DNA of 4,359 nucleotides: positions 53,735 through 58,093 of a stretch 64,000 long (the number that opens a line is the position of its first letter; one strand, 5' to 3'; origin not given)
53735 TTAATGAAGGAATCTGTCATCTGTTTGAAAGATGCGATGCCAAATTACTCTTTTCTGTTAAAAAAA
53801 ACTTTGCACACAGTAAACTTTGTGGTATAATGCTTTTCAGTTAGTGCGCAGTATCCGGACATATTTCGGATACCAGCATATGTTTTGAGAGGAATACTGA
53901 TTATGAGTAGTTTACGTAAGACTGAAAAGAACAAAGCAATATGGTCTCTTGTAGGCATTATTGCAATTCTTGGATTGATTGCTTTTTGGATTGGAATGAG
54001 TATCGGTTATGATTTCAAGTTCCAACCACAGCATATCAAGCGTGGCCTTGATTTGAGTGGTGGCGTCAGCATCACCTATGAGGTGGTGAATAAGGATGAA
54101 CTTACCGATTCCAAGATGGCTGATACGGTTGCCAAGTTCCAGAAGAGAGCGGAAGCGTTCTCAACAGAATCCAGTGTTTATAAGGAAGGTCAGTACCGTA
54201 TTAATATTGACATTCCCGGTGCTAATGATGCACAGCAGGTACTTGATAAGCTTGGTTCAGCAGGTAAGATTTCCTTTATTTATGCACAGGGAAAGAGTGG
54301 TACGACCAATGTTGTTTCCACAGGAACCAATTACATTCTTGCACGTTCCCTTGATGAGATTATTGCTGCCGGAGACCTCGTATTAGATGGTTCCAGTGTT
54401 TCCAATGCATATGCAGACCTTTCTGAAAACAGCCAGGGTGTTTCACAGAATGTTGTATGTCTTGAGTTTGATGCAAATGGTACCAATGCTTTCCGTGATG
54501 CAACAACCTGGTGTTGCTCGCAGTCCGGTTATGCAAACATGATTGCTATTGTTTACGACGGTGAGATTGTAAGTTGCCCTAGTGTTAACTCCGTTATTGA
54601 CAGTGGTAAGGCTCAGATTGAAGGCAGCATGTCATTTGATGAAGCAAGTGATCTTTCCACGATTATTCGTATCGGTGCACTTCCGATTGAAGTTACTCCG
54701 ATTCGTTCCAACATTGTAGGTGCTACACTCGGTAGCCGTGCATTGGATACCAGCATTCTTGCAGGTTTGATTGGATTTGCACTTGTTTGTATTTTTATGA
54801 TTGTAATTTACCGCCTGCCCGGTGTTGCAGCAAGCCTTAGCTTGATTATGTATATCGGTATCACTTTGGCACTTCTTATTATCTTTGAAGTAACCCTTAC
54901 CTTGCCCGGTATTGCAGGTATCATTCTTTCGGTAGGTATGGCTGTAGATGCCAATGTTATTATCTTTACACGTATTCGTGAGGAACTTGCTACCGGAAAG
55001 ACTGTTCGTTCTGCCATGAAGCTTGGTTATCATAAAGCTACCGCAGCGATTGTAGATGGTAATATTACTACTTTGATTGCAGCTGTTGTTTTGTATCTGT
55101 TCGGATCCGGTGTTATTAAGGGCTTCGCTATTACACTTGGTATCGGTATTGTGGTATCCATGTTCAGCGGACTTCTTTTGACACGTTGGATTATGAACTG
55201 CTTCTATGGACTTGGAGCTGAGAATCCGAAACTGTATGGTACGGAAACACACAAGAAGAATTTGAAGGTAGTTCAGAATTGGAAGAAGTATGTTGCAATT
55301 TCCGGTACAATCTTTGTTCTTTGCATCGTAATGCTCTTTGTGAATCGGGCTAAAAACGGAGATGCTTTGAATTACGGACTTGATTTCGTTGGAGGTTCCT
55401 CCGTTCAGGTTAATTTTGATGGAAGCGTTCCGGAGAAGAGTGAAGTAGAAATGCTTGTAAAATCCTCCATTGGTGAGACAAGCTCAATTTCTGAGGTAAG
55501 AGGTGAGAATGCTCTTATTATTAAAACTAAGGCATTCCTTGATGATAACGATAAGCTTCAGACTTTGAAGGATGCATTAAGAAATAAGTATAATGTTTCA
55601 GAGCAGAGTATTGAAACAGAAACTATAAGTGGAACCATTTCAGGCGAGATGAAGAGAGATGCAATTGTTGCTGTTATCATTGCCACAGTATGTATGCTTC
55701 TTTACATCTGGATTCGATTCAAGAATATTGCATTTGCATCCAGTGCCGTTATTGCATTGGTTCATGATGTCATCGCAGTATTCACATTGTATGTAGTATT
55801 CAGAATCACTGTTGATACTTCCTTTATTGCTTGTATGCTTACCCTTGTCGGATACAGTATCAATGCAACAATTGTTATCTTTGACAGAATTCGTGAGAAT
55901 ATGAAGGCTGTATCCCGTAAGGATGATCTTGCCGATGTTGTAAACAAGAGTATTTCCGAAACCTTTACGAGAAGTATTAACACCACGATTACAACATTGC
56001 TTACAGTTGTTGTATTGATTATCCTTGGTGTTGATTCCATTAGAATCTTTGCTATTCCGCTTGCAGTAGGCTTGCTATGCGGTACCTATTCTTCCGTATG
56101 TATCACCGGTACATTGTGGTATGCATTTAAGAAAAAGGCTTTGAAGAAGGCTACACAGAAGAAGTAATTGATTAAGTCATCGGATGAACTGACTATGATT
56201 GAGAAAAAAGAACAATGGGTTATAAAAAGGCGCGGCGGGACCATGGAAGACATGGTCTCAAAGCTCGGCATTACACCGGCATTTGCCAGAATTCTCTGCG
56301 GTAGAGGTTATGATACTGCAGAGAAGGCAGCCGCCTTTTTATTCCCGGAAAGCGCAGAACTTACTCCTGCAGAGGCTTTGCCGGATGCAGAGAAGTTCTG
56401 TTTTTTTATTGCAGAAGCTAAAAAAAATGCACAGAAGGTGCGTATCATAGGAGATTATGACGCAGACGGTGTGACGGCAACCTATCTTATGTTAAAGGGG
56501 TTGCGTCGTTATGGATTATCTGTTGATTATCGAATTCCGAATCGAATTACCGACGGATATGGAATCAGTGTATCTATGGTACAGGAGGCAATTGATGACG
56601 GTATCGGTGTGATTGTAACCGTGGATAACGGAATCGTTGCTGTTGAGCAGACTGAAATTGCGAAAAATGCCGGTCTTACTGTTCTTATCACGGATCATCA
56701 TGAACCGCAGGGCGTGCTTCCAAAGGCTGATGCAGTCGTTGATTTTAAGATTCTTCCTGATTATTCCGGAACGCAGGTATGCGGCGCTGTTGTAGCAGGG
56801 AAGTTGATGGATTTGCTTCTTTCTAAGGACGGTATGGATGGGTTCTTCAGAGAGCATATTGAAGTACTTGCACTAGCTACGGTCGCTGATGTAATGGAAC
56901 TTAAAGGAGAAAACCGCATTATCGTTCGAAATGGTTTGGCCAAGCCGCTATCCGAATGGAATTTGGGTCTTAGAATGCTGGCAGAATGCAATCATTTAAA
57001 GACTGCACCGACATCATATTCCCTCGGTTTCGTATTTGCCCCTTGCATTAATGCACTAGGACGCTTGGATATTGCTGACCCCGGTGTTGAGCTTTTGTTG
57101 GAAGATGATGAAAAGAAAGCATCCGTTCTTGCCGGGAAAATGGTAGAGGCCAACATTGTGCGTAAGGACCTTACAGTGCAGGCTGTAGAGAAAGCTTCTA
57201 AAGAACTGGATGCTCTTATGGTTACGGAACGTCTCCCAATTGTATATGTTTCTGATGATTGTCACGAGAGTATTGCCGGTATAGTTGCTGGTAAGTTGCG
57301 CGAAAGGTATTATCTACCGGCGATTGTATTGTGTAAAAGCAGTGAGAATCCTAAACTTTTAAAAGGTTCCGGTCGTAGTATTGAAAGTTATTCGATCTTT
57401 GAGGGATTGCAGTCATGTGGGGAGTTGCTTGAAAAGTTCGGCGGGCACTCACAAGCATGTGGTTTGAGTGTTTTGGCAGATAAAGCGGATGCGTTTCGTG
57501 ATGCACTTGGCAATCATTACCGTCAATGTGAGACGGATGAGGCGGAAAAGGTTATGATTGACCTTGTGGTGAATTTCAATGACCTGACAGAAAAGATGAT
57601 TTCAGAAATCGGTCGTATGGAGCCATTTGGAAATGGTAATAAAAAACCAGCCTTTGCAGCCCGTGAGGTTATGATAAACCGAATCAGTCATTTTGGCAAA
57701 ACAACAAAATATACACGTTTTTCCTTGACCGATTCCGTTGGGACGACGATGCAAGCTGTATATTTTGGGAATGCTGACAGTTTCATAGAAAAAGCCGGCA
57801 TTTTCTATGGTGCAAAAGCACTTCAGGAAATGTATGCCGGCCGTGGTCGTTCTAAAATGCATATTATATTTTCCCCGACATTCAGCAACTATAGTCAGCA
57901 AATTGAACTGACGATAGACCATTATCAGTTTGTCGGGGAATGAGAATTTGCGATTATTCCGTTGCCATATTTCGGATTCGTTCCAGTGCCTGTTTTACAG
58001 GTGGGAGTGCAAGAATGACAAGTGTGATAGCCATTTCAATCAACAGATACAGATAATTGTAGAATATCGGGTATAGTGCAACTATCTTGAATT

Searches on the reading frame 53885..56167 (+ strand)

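Call 89: search_protein_families(library=pfam, proteins=[window:53885-56167:+], max_evalue=0.000001)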
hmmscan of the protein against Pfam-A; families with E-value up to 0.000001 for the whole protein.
window:53885-56167:+ (760 aa): 4 families
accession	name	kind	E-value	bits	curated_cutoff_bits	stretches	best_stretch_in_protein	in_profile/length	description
PF02355.23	SecD_SecF_C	-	1.4e-72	243.5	20.5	2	562-750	3-188/189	Protein export membrane protein SecD/SecF, C-terminal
PF22599.2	SecDF_P1_head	-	1.3e-20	73.8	27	1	162-268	16-114/114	SecDF, P1 head subdomain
PF07549.19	Sec_GG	-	4.8e-09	35.9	20.3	0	495-515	8-28/28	SecD/SecF GG Motif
PF03176.21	MMPL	-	2.8e-07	30.2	20.5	1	291-428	146-290/333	MMPL family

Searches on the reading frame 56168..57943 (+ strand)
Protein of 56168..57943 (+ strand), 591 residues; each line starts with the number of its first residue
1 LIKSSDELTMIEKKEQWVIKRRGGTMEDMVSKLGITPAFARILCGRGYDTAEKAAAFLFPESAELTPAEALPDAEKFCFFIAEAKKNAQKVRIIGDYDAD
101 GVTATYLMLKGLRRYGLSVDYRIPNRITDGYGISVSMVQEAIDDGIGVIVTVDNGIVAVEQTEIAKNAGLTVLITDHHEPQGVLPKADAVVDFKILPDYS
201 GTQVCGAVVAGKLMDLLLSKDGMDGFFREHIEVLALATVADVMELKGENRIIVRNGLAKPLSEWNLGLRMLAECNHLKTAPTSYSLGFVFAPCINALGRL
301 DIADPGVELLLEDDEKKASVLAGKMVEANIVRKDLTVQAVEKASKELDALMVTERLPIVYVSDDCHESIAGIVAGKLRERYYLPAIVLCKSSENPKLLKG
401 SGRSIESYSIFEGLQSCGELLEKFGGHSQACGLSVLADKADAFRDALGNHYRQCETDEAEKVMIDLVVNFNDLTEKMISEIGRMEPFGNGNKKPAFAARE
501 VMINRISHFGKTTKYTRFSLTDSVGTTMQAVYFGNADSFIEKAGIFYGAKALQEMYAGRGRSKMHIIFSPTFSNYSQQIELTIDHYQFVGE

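Call 89: search_protein_families(library=pfam, proteins=[window:56168-57943:+], max_evalue=0.000001)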
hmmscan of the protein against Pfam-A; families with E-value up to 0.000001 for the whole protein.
window:56168-57943:+ (591 aa): 3 families
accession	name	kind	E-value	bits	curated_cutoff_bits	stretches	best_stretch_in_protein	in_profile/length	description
PF01368.27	DHH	-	8.6e-20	71.7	28.1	1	90-218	1-104/125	DHH family, N-terminal domain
PF17768.7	RecJ_OB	-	4.6e-18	65.7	27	1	464-581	1-101/107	RecJ OB domain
PF02272.25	DHHA1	-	2.4e-11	44.4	25.9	1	359-447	7-96/102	DHHA1 domain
